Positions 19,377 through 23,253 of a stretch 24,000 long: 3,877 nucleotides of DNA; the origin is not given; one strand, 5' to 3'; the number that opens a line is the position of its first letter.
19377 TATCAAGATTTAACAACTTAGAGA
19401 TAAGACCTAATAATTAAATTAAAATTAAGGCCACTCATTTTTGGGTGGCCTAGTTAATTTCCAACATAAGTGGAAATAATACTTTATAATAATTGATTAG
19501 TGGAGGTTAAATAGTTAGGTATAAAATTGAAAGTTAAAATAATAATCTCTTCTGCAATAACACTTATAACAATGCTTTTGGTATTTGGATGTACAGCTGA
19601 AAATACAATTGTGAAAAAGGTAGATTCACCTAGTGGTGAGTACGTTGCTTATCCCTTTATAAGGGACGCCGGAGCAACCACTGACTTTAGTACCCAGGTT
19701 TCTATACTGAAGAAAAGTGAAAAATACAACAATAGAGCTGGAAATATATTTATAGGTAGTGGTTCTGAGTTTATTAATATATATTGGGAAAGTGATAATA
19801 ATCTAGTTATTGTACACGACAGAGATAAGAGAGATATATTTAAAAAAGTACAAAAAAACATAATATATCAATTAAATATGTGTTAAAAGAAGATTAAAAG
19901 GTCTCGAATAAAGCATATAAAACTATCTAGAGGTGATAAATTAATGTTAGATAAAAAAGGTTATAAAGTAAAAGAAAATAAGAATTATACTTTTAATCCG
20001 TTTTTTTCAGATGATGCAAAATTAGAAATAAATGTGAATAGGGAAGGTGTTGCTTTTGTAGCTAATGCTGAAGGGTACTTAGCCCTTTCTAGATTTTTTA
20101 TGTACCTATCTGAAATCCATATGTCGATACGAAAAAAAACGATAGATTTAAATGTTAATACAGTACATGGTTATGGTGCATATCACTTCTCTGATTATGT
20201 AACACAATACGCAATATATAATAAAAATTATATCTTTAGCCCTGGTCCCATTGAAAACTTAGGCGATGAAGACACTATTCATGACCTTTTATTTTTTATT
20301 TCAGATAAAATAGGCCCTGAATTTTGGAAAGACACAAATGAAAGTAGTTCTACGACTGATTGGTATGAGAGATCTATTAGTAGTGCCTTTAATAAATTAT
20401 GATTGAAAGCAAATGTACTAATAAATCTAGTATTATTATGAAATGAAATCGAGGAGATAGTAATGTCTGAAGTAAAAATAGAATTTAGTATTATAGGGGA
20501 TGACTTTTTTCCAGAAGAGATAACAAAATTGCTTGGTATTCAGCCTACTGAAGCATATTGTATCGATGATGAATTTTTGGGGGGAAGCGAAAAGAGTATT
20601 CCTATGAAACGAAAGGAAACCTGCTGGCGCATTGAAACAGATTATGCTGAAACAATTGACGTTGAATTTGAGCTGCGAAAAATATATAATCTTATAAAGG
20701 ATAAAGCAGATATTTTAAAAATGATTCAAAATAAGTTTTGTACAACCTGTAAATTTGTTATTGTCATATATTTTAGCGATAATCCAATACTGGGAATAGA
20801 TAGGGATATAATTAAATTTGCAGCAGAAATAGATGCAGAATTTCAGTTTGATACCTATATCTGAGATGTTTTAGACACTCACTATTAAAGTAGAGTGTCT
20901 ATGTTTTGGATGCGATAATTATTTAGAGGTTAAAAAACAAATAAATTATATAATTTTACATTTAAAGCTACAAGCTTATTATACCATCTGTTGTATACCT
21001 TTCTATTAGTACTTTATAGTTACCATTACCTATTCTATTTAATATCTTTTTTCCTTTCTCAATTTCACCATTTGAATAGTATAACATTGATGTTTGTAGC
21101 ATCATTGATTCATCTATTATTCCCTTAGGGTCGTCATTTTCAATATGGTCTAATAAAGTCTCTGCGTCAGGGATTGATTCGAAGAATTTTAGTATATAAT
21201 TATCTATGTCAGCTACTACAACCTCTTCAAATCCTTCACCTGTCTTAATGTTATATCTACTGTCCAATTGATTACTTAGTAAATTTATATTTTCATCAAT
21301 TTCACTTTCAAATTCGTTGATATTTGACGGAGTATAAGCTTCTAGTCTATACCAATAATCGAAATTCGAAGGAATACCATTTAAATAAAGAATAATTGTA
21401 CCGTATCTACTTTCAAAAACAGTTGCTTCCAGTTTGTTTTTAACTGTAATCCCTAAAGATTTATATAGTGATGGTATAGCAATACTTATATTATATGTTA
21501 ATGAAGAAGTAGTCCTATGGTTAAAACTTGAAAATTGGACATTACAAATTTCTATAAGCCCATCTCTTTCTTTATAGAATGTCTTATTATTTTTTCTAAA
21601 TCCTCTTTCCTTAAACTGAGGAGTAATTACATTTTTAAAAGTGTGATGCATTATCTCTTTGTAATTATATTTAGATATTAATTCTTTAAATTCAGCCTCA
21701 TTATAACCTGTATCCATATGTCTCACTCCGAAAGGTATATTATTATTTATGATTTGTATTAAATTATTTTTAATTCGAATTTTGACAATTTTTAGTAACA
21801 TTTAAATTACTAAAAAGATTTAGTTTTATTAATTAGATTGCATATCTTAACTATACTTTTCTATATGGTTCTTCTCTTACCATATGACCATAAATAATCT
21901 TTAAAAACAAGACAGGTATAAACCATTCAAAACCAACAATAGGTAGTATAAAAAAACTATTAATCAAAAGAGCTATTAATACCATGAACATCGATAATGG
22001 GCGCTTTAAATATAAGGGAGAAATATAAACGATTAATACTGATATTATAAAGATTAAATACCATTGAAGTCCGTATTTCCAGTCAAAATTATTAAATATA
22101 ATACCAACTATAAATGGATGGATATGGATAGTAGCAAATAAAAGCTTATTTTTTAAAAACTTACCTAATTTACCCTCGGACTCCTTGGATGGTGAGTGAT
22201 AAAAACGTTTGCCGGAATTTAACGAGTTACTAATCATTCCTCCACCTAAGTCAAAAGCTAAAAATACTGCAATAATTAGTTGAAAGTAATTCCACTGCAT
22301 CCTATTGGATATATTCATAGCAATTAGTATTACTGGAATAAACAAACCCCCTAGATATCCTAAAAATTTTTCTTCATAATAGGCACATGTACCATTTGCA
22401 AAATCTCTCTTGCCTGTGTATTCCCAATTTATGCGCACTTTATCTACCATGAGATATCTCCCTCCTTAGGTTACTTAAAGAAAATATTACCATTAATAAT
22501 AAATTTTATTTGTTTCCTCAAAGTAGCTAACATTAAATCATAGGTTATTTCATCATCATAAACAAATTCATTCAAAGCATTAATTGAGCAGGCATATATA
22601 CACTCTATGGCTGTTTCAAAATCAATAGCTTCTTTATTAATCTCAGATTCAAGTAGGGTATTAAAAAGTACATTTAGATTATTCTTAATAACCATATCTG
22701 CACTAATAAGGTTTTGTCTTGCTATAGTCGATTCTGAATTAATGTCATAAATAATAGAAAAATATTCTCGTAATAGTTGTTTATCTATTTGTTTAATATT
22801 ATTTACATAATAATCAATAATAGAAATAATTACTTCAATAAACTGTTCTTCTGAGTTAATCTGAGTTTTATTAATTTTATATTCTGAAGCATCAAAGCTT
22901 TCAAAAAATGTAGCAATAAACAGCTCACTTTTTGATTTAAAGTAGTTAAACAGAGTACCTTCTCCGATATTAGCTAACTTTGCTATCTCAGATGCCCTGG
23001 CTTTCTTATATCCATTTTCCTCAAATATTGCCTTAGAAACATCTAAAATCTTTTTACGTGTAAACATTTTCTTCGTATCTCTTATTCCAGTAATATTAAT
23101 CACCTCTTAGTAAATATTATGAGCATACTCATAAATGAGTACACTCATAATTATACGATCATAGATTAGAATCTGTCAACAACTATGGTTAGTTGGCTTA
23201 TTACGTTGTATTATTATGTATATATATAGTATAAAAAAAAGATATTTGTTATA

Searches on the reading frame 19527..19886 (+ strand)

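Call 40: search_protein_families(library=pfam, proteins=[window:19527-19886:+], max_evalue=0.00001)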
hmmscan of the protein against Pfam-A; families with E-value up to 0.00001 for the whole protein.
window:19527-19886:+ (119 aa): 1 family
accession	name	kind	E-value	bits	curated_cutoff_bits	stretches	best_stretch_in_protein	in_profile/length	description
PF17428.7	DUF5412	-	1.1e-08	35.3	25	1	6-96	13-102/118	Family of unknown function (DUF5412)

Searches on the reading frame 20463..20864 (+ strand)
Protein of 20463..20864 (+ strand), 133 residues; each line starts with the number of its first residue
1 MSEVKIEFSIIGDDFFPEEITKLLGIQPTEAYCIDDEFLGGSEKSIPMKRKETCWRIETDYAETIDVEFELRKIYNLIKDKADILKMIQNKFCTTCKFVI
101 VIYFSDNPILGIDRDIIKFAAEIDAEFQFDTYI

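Call 40: search_protein_families(library=pfam, proteins=[window:20463-20864:+], max_evalue=0.00001)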
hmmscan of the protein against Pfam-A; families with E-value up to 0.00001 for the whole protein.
window:20463-20864:+ (133 aa): 1 family
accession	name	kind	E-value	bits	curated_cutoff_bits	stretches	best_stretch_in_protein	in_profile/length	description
PF14106.11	DUF4279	-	2.7e-26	92.6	25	1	12-129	2-116/116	Domain of unknown function (DUF4279)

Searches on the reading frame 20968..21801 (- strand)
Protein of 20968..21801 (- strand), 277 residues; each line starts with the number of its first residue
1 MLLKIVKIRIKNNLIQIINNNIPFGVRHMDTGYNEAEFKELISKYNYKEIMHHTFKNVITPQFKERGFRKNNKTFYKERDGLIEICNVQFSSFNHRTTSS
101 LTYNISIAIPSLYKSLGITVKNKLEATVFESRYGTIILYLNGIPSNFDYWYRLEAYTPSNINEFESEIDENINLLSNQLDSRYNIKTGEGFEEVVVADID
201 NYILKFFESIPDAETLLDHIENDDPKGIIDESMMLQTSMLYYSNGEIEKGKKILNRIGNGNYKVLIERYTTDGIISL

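Call 40: search_protein_families(library=pfam, proteins=[window:20968-21801:-], max_evalue=0.00001)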
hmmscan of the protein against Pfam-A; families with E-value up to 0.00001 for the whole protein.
window:20968-21801:- (277 aa): 1 family
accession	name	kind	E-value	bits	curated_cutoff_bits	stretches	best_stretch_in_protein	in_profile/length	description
PF14137.11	DUF4304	-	2.3e-11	44.1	23.2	1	59-117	1-56/115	Domain of unknown function (DUF4304)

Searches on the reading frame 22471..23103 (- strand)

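Call 67: search_protein_families(library=pfam, proteins=[window:22471-23103:-], max_evalue=0.01)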
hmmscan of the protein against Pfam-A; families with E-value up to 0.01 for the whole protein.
window:22471-23103:- (210 aa): 1 family
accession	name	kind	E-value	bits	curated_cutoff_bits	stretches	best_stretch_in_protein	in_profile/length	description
PF00440.29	TetR_N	-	3.7e-12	46.3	24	1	19-64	1-46/47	Bacterial regulatory proteins, tetR family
